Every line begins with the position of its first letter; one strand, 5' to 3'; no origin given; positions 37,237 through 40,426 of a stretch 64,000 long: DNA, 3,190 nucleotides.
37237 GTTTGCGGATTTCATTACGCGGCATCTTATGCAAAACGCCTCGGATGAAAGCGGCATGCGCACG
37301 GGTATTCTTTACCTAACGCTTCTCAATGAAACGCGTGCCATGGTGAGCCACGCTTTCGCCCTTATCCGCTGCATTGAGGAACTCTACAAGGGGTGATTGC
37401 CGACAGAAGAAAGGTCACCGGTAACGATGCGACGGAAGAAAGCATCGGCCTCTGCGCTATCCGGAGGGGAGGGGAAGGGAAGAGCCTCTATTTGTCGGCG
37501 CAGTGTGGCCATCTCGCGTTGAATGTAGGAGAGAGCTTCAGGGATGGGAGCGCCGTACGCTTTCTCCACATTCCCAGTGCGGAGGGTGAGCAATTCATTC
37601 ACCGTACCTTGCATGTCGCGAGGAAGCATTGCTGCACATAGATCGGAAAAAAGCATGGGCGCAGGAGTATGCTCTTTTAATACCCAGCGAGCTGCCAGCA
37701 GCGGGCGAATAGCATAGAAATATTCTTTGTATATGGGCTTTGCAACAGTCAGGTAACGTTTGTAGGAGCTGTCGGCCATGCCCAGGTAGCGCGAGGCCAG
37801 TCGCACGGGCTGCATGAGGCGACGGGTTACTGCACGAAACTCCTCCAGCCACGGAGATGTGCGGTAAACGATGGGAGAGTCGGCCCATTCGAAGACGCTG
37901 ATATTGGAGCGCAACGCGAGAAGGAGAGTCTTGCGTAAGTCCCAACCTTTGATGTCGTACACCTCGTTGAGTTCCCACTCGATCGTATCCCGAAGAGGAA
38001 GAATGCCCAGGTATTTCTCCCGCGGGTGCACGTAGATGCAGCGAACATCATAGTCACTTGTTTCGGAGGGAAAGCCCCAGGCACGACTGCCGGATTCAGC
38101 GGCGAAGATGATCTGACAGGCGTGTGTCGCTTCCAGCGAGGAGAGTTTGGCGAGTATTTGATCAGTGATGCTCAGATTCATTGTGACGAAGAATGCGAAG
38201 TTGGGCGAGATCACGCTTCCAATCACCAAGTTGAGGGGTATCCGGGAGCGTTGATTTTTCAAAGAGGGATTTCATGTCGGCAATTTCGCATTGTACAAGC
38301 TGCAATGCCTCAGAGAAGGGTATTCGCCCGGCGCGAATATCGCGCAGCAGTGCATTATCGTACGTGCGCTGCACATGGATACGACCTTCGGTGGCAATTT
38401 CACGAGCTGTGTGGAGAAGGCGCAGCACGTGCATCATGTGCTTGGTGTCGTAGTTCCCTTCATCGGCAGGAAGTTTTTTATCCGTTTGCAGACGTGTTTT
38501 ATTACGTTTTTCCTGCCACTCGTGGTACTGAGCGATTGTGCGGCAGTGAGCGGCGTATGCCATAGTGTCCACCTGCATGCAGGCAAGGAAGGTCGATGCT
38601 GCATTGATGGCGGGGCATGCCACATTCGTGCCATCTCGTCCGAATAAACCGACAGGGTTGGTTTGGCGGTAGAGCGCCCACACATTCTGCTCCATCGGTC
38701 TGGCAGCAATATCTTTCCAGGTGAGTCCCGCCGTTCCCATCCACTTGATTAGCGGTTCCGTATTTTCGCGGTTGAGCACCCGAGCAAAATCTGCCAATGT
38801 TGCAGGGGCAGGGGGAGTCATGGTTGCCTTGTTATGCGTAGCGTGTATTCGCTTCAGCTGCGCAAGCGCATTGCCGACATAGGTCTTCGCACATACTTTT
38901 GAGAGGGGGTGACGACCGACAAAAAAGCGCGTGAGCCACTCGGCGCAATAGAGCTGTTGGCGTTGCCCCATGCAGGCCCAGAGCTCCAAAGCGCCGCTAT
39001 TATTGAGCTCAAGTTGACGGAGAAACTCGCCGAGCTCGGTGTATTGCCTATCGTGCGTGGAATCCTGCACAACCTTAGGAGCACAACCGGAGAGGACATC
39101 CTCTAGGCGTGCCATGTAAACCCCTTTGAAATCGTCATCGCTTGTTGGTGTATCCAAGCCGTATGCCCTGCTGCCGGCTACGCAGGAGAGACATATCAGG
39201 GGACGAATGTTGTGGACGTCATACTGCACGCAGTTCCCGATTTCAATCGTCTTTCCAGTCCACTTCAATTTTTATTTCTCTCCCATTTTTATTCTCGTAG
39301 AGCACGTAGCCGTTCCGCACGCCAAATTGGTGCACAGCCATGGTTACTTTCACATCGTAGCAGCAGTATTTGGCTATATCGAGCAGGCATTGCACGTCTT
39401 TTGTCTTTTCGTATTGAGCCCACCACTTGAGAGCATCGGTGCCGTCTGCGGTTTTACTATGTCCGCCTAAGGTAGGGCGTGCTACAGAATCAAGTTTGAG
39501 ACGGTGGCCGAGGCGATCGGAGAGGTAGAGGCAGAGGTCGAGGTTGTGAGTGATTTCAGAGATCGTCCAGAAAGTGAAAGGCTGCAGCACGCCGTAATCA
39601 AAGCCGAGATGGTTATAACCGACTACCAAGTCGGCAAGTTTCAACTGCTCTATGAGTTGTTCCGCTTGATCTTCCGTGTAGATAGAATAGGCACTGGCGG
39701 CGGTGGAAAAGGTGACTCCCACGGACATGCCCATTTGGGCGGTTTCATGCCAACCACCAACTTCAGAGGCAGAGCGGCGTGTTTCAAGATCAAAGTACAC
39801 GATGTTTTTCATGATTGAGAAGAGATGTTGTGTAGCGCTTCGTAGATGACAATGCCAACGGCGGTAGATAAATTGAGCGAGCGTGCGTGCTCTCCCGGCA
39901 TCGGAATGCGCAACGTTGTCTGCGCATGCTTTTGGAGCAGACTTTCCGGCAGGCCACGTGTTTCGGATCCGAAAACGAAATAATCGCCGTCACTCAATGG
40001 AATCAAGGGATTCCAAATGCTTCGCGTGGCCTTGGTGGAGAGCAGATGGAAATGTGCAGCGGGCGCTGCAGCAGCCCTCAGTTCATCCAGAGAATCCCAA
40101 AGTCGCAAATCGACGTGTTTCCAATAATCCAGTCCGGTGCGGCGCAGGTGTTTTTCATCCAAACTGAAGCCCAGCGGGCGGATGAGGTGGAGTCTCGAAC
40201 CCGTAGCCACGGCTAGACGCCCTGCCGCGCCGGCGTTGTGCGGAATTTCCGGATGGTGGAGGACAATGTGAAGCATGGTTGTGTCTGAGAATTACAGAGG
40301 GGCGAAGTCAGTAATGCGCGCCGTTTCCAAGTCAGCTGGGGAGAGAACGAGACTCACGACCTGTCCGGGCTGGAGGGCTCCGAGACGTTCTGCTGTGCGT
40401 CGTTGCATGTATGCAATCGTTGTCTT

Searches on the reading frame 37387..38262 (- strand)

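Call 32: search_protein_families(library=pfam, proteins=[window:37387-38262:-], max_evalue=0.01)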
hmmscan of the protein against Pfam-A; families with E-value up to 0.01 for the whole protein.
window:37387-38262:- (292 aa): 1 family
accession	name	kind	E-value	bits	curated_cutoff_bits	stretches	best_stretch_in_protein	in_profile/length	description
PF10127.15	RlaP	-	1.9e-72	244.4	23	1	33-278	2-249/249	RNA repair pathway DNA polymerase beta family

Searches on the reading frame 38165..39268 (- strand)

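Call 32: search_protein_families(library=pfam, proteins=[window:38165-39268:-], max_evalue=0.01)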
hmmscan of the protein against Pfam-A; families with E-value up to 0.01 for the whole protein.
window:38165-39268:- (368 aa): 1 family
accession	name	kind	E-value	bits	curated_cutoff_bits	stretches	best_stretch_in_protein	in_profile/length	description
PF10127.15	RlaP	-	1e-09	38.9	23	1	25-90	20-89/249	RNA repair pathway DNA polymerase beta family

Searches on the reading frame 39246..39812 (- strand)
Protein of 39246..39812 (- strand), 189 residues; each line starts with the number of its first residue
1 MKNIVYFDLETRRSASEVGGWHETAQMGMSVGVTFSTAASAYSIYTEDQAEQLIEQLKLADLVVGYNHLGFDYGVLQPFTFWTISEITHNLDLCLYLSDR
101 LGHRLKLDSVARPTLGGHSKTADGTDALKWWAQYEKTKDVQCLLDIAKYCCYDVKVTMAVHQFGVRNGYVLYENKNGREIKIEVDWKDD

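Call 33: search_protein_families(library=pfam, proteins=[window:39246-39812:-], max_evalue=0.01)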
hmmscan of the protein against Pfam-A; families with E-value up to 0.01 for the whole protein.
window:39246-39812:- (189 aa): 1 family
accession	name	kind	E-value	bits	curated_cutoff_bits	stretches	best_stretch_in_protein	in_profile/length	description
PF13482.12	RNase_H_2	-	2.2e-10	41.2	22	1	6-160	2-160/165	RNase_H superfamily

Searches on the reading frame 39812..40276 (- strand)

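Call 33: search_protein_families(library=pfam, proteins=[window:39812-40276:-], max_evalue=0.01)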
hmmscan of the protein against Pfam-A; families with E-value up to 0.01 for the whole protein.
window:39812-40276:- (155 aa): 1 family
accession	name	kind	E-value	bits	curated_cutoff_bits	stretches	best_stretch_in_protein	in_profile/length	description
PF00588.24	SpoU_methylase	-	6.4e-29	101.3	29.7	1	2-145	2-142/142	SpoU rRNA Methylase family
